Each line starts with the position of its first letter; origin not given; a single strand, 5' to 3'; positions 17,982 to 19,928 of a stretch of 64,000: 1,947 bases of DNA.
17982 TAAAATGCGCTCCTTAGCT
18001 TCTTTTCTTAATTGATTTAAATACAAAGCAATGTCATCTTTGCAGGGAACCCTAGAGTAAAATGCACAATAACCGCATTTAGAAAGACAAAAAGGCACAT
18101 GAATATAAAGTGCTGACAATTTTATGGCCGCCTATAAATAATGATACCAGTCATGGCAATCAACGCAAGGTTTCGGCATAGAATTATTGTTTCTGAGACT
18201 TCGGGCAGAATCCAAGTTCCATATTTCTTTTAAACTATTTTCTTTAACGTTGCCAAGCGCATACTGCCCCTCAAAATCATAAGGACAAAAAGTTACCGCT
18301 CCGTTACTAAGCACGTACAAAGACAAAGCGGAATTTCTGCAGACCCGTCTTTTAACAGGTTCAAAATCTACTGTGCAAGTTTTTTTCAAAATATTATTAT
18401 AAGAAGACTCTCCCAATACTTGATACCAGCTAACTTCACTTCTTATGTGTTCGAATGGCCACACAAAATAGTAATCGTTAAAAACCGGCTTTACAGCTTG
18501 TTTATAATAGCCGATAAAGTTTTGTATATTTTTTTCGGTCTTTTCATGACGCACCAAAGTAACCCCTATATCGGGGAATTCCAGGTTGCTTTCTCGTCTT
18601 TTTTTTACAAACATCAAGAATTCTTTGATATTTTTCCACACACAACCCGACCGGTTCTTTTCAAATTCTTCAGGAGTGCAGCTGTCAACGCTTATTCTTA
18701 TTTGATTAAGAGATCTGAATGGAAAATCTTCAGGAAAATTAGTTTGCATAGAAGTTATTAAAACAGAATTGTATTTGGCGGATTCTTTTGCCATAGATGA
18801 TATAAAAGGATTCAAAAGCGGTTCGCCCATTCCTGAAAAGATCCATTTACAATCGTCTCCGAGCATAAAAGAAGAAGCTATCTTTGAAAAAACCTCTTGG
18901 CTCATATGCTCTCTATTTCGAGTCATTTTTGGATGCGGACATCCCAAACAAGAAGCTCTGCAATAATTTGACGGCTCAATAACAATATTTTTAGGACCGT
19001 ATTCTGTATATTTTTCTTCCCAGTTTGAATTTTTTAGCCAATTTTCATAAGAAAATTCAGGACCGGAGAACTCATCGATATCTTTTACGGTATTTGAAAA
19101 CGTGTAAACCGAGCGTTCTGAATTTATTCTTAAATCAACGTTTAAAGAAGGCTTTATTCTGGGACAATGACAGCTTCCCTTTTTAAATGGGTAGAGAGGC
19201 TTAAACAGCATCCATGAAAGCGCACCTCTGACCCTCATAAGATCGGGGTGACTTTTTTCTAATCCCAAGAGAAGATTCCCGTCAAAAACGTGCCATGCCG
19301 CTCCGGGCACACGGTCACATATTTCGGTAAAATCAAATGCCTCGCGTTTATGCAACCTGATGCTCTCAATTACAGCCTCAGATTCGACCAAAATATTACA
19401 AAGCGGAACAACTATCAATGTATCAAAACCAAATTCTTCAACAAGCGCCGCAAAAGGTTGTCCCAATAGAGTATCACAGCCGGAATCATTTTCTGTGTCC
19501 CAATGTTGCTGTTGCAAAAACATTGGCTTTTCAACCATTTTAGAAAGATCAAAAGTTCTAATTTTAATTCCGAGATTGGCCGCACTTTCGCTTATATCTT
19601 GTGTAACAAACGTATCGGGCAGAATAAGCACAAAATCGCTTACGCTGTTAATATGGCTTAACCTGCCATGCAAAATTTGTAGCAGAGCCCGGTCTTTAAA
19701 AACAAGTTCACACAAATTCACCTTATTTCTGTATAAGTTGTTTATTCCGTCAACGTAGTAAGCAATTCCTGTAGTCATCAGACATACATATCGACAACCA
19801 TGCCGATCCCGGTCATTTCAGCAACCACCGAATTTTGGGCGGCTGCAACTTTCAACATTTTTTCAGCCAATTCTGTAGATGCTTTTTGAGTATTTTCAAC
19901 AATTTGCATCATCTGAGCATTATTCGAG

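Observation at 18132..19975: Cys-free YjfB-like 65-aa peptide translationally coupled to a nucleotidyltransferase-like / radical SAM / SPASM fusion enzyme at the tail of the late flagellar operon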

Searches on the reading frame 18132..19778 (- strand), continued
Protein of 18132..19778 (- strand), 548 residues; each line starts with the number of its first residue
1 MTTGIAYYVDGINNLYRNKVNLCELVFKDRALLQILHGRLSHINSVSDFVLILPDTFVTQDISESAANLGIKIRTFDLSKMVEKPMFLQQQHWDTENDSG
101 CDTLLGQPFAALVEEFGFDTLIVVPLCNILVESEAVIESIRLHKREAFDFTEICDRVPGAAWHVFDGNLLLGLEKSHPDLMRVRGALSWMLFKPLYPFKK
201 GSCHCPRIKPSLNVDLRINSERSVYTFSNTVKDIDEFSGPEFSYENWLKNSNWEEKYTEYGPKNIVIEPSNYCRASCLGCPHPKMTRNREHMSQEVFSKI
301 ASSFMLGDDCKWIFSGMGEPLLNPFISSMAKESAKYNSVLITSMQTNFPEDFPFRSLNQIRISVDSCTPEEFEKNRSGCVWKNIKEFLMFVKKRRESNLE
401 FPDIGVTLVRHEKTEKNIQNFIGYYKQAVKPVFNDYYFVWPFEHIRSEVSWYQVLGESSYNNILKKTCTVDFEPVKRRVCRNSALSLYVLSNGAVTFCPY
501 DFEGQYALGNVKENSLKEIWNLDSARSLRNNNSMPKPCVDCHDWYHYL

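Call 72: search_dna_similar(query=window:18132-19778:-, collection=plasmids, mode=protein, max_evalue=0.001, max_rows=15)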
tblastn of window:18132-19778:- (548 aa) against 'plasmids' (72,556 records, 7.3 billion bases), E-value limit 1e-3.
Records with a match: 22; places in all: 28; records where one place covers at least 80% of the query: 0.
Best place of each record, by identity: <60% 22.
By first word of the organism name: Brachyspira 8; Azospirillum 7; Lawsonia 3; Deltaproteobacteria 1; Roseibium 1; Paenibacillus 1; Solidesulfovibrio 1.
By predicted mobility (MOB-suite, as given by PLSDB): non-mobilizable 20; mobilizable 2.
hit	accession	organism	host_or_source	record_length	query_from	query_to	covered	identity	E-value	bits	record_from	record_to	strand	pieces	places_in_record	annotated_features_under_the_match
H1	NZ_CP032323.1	Azospirillum argentinense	soil sample,Agricultural field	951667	211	541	60%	24.0%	6e-14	83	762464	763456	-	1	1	radical SAM protein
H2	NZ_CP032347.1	Azospirillum brasilense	soil sample,Agricultural field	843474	211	541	60%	22.8%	3e-13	81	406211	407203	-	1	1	radical SAM/SPASM domain-containing protein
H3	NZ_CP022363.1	Azospirillum sp. TSH58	single cell,paddy soils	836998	211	541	60%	22.3%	1e-12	79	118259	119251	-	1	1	radical SAM/SPASM domain-containing protein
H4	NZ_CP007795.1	Azospirillum argentinense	Triticum aestivum L.,Root,wheat ...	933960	211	541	60%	22.1%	4e-12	77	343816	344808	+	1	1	radical SAM/SPASM domain-containing protein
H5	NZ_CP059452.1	Azospirillum brasilense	Prokaryotes,soil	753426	211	541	60%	21.8%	4e-11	74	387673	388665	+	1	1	radical SAM protein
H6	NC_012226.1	Brachyspira hyodysenteriae WA1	-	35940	262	520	47%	27.5%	3e-7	61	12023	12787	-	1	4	radical SAM protein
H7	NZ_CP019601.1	Brachyspira hyodysenteriae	pig,plasmid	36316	262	520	47%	27.5%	3e-7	61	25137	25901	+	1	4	radical SAM protein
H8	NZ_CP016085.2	Brachyspira hyodysenteriae ATCC 27164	Sus scrofa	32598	262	529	49%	26.1%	1e-9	69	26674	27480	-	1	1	radical SAM/SPASM domain-containing protein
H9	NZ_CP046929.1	Brachyspira hyodysenteriae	Sus scrofa domesticus,Fecal swab,feces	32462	262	529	49%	26.1%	2e-9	69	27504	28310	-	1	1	radical SAM/SPASM domain-containing protein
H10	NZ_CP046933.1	Brachyspira hyodysenteriae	Sus scrofa domesticus,Fecal swab,feces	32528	262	529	49%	26.1%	2e-9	69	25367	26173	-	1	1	radical SAM/SPASM domain-containing protein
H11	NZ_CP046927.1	Brachyspira hyodysenteriae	Sus scrofa domesticus,Fecal swab,feces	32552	262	529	49%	26.1%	2e-9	69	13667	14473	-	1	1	radical SAM/SPASM domain-containing protein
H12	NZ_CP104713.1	Brachyspira hyodysenteriae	pig,faecal swab,feces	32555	262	529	49%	26.1%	2e-9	69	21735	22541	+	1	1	radical SAM/SPASM domain-containing protein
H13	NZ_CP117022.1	Brachyspira hyodysenteriae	pig,faecal swab,feces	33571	262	529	49%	26.1%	2e-9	69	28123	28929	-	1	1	radical SAM/SPASM domain-containing protein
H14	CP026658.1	Deltaproteobacteria bacterium Smac51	cockroach,pure culture,hindgut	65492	262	547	52%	23.9%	2e-16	91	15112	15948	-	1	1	molybdenum cofactor biosynthesis protein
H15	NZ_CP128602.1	Roseibium aggregatum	cell culture,marine biofilms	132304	262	541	51%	23.3%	4e-5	54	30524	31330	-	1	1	radical SAM protein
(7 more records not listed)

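Call 73: get_annotated_region(hit=H1, flank=9000)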
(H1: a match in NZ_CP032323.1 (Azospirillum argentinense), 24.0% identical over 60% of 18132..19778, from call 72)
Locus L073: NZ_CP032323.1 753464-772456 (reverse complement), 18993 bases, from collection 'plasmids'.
description: Azospirillum argentinense strain MTCC4035 plasmid p2, complete sequence
organism: Azospirillum argentinense (NCBI taxid 2970906)
taxonomy: Bacteria; Pseudomonadota; Alphaproteobacteria; Rhodospirillales; Azospirillaceae; Azospirillum; Azospirillum argentinense
host: -; source: soil sample,Agricultural field; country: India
typing (MOB-suite, as given by PLSDB): non-mobilizable
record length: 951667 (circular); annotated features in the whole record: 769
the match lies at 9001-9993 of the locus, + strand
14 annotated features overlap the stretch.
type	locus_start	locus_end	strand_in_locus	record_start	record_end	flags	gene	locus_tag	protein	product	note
CDS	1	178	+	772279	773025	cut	-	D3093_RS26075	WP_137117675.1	hypothetical protein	-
CDS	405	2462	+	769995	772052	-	-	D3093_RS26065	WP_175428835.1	glycosyltransferase family A protein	-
CDS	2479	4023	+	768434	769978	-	-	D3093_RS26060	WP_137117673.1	DUF6212 domain-containing protein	-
CDS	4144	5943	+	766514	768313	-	-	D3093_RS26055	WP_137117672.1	ABC transporter ATP-binding protein/permease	-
CDS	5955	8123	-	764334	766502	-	-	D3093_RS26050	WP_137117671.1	tetratricopeptide repeat protein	-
CDS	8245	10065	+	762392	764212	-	-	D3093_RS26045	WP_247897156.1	radical SAM protein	-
CDS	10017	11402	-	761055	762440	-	-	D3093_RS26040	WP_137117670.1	GH1 family beta-glucosidase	GO:0030245 - cellulose catabolic process [Evidence IEA]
CDS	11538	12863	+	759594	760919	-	-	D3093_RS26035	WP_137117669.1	GH1 family beta-glucosidase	GO:0030245 - cellulose catabolic process [Evidence IEA]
CDS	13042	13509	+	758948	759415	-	-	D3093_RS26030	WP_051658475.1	MucR family transcriptional regulator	GO:0006355 - regulation of DNA-templated transcription [Evidence IEA]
CDS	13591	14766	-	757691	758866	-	-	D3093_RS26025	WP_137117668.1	polysaccharide deacetylase family protein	-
CDS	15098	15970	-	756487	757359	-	-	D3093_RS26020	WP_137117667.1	helix-turn-helix domain-containing protein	-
CDS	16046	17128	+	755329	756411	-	-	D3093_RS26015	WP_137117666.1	alpha/beta hydrolase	-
CDS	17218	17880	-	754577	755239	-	-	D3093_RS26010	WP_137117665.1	class I SAM-dependent methyltransferase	-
CDS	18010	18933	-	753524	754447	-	-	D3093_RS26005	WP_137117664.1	alpha/beta hydrolase-fold protein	-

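Call 74: get_annotated_region(hit=H8, flank=9000)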
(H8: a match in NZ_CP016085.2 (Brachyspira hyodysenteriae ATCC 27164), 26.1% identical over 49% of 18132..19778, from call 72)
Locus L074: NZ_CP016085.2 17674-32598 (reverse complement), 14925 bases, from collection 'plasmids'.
description: Brachyspira hyodysenteriae ATCC 27164 strain B-78 plasmid pBhyoB78, complete sequence
organism: Brachyspira hyodysenteriae ATCC 27164 (NCBI taxid 1266923)
taxonomy: Bacteria; Spirochaetota; Spirochaetia; Brachyspirales; Brachyspiraceae; Brachyspira; Brachyspira hyodysenteriae; Brachyspira hyodysenteriae ATCC 27164
host: -; source: Sus scrofa; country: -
typing (MOB-suite, as given by PLSDB): non-mobilizable; replicon rep_cluster_768
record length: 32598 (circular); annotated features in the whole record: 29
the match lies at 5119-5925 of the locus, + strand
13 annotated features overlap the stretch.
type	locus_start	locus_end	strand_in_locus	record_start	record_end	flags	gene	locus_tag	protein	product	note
CDS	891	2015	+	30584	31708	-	-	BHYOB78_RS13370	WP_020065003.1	DegT/DnrJ/EryC1/StrS aminotransferase family protein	-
CDS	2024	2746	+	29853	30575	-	-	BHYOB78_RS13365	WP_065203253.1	acetyltransferase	-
CDS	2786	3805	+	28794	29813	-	-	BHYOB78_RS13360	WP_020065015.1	NAD-dependent epimerase/dehydratase family protein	-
CDS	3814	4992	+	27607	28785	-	-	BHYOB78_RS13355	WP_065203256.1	class I SAM-dependent methyltransferase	-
CDS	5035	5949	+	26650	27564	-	-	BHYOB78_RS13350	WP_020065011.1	radical SAM/SPASM domain-containing protein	-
CDS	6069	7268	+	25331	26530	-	-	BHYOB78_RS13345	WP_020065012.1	ATP-grasp domain-containing protein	-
CDS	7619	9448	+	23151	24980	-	-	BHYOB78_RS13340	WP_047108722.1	ATP-grasp fold amidoligase family protein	-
CDS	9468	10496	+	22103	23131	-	-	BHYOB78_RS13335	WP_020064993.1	rhamnan synthesis F family protein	-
CDS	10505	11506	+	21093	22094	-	-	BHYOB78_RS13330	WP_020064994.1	rhamnan synthesis F family protein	-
CDS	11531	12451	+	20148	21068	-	-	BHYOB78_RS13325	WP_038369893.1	glycosyltransferase domain-containing protein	-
CDS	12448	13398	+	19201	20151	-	-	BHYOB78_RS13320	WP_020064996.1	GDP-mannose 4,6-dehydratase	-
CDS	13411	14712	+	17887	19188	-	-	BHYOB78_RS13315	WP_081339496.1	ATP-grasp fold amidoligase family protein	-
CDS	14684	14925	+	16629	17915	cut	-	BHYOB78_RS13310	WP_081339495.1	ATP-grasp fold amidoligase family protein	-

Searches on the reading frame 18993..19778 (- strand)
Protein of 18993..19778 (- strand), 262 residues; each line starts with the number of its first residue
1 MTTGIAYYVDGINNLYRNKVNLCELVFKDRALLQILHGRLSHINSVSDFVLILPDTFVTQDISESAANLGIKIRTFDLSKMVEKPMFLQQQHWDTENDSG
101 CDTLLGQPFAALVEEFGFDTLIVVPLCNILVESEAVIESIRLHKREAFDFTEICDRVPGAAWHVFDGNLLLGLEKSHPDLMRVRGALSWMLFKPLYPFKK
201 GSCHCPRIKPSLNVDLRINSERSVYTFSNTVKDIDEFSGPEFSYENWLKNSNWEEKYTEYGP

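Call 38: search_solved_structures(query=A4, max_evalue=10, show_alignments=3)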
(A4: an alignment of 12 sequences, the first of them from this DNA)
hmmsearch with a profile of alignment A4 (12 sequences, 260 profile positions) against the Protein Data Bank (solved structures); distinct sequences matched with E-value up to 10: 3.
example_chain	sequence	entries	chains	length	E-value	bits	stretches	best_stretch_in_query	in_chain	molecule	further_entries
7obi_A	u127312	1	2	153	0.26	13.7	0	10-35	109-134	CTPR-rv4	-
6oew_A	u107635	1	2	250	0.66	12.4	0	28-84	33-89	Cytidylyltransferase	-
23as_0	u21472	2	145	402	0.71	12.2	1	25-134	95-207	Sorting nexin 1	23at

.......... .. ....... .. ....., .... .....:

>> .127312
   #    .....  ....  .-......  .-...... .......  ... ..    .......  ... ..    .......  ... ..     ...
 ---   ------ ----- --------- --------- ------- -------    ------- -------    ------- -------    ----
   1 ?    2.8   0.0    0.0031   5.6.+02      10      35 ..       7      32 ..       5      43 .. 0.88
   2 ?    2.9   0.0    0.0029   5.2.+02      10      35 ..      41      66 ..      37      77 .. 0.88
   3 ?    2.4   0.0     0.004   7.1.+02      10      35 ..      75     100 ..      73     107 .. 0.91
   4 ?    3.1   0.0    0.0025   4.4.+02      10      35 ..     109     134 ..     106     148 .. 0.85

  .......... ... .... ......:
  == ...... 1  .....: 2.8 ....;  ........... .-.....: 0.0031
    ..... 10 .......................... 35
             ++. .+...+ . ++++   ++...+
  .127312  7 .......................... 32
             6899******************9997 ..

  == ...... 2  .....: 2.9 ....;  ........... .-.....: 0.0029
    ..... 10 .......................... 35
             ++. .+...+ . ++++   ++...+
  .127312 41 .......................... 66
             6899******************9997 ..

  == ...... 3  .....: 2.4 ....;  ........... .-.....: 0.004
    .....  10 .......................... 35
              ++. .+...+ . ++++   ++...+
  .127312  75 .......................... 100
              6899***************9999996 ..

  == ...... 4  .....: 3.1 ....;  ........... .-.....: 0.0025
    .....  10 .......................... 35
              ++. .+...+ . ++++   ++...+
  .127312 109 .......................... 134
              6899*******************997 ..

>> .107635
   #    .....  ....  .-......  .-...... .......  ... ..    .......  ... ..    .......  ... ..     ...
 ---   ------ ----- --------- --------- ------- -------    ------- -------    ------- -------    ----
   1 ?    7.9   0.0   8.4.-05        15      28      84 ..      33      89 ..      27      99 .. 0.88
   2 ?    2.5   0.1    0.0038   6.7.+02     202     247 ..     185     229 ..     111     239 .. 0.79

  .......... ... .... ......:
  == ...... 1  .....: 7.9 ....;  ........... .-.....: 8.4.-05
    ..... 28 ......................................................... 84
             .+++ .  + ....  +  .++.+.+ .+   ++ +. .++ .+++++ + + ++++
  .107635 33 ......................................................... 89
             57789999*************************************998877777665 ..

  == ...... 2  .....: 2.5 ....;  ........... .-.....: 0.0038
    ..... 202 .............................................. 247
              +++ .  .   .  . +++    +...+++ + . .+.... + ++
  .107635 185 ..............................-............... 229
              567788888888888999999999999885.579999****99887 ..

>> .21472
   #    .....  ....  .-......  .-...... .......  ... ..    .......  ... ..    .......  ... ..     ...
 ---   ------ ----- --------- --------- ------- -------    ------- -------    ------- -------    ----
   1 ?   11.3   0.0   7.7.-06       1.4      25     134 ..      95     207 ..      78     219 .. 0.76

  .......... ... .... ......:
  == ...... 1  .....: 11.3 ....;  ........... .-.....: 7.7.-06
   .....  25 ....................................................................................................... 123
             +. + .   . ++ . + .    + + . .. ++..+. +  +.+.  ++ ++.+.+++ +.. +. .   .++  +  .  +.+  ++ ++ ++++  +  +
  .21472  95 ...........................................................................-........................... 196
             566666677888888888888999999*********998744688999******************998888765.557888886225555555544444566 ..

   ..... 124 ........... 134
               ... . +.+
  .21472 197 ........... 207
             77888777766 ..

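Call 39: search_protein_families(library=pfam, alignment_id=A4, max_evalue=10)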
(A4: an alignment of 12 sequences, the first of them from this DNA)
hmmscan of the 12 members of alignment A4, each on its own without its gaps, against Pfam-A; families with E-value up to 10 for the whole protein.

A. member 1, seq(262 aa): 0 families

B. families by the number of members that match (of 12 scanned): 3 families
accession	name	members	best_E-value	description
PF25243.1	WAV3_C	1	0.027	E3 ubiquitin-protein ligase WAV3-like, C-terminal domain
PF23890.1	DUF7242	1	0.079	Family of unknown function (DUF7242)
PF21701.3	GLOD4_C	1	0.26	Glyoxalasedomain-containing protein 4-like, C-terminal domain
